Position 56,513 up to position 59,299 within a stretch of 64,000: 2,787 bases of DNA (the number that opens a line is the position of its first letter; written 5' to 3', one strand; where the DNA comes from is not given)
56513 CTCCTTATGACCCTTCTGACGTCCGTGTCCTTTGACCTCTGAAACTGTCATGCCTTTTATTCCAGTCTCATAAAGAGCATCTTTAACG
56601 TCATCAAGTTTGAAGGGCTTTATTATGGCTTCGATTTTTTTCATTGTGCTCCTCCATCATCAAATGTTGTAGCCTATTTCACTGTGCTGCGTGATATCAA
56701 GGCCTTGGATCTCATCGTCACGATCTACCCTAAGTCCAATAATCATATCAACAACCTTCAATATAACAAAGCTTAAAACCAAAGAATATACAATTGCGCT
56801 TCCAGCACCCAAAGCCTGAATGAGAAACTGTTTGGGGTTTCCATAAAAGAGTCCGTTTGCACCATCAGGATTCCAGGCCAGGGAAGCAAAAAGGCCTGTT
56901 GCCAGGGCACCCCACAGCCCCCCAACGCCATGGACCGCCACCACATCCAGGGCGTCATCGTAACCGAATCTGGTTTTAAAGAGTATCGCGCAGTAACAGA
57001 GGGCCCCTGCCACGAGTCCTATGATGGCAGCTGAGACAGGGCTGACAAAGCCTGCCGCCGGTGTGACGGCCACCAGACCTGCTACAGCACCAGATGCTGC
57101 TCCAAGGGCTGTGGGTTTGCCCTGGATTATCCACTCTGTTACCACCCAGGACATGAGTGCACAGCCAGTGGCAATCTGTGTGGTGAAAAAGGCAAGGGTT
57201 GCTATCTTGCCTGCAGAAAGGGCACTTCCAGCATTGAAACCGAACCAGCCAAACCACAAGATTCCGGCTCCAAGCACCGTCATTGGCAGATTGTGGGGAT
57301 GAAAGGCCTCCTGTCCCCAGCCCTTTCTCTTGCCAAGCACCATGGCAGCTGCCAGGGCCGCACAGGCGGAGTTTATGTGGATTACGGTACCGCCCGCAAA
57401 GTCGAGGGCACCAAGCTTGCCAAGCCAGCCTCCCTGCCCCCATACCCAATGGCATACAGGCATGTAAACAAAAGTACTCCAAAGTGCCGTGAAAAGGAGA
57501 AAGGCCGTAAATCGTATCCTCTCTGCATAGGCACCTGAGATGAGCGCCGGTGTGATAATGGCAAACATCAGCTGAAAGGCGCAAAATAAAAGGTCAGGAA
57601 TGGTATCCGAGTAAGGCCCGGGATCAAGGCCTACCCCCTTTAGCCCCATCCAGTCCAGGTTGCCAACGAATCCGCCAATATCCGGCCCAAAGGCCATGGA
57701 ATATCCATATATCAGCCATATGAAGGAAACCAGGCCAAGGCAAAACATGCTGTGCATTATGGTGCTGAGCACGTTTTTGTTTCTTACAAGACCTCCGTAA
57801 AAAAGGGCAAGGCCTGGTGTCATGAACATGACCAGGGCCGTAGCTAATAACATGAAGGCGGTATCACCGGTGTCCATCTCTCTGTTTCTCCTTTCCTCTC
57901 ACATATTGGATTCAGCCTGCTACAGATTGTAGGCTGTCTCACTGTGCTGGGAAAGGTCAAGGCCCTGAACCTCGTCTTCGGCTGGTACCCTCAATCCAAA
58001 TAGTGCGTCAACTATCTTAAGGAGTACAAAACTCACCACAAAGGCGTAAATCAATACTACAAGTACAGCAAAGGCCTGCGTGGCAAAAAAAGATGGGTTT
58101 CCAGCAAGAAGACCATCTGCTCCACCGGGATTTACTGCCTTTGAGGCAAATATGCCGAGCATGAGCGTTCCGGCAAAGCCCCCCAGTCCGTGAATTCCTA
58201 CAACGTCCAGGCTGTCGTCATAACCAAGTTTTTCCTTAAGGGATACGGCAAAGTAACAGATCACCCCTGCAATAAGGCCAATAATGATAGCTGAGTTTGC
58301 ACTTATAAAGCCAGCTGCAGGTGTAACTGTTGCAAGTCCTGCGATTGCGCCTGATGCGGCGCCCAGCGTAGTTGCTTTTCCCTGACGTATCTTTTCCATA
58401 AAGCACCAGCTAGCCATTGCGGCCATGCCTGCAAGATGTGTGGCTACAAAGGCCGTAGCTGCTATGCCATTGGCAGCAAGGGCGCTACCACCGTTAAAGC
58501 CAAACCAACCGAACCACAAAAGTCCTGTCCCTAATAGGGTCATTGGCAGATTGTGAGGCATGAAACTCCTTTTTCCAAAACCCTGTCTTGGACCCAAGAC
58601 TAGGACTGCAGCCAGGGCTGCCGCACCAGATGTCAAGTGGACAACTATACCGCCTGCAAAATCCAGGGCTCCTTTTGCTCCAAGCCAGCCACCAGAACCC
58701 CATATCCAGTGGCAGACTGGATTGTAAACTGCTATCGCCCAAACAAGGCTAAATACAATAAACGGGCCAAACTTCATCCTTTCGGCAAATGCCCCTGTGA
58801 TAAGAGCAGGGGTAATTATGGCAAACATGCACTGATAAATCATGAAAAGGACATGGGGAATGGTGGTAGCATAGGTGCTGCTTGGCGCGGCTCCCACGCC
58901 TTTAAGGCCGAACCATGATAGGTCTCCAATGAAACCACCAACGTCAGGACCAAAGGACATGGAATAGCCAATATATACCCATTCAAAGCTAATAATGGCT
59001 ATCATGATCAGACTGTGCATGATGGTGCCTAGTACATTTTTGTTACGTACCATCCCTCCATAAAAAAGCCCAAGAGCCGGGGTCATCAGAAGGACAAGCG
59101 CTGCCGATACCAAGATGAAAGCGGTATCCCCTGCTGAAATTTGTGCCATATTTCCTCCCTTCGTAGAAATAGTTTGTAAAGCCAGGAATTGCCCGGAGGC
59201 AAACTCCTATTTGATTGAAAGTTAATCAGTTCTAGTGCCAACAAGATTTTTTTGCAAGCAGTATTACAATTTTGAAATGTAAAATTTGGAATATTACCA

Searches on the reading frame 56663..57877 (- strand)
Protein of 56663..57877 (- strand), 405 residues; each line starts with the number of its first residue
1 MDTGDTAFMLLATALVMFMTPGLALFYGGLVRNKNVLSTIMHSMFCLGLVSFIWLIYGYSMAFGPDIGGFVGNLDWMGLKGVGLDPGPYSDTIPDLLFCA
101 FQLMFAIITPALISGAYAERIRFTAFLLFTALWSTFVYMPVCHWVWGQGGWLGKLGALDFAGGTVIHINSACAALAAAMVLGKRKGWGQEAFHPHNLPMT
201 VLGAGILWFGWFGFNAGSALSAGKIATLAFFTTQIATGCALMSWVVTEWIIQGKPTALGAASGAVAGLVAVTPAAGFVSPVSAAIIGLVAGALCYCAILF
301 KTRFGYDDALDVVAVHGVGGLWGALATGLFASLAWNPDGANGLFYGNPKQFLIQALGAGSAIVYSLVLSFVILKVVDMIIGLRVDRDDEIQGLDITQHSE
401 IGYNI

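Call 66: search_protein_families(library=pfam, proteins=[window:56663-57877:-], max_evalue=0.001)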
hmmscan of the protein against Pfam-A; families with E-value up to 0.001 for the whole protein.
window:56663-57877:- (405 aa): 1 family
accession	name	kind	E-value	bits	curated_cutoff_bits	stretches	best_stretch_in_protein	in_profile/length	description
PF00909.26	Ammonium_transp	-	1.8e-135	452.1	23.2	1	7-403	1-399/399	Ammonium Transporter Family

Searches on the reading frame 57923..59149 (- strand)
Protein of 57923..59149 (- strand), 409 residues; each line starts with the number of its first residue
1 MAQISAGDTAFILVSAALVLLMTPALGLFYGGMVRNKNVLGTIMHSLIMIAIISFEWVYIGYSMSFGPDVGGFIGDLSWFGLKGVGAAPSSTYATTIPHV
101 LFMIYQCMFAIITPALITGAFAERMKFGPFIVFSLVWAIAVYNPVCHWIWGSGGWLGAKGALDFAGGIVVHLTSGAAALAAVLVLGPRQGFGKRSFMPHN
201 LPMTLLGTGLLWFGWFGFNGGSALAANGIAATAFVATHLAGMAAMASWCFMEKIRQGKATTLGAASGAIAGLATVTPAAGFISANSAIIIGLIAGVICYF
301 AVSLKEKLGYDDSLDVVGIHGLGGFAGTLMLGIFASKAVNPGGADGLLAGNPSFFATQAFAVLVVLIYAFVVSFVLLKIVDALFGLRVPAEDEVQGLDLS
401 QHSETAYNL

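Call 66: search_protein_families(library=pfam, proteins=[window:57923-59149:-], max_evalue=0.001)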
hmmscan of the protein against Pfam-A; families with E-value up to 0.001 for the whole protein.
window:57923-59149:- (409 aa): 1 family
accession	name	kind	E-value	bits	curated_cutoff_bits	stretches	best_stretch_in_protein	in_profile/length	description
PF00909.26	Ammonium_transp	-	6.8e-126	420.6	23.2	1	10-407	1-399/399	Ammonium Transporter Family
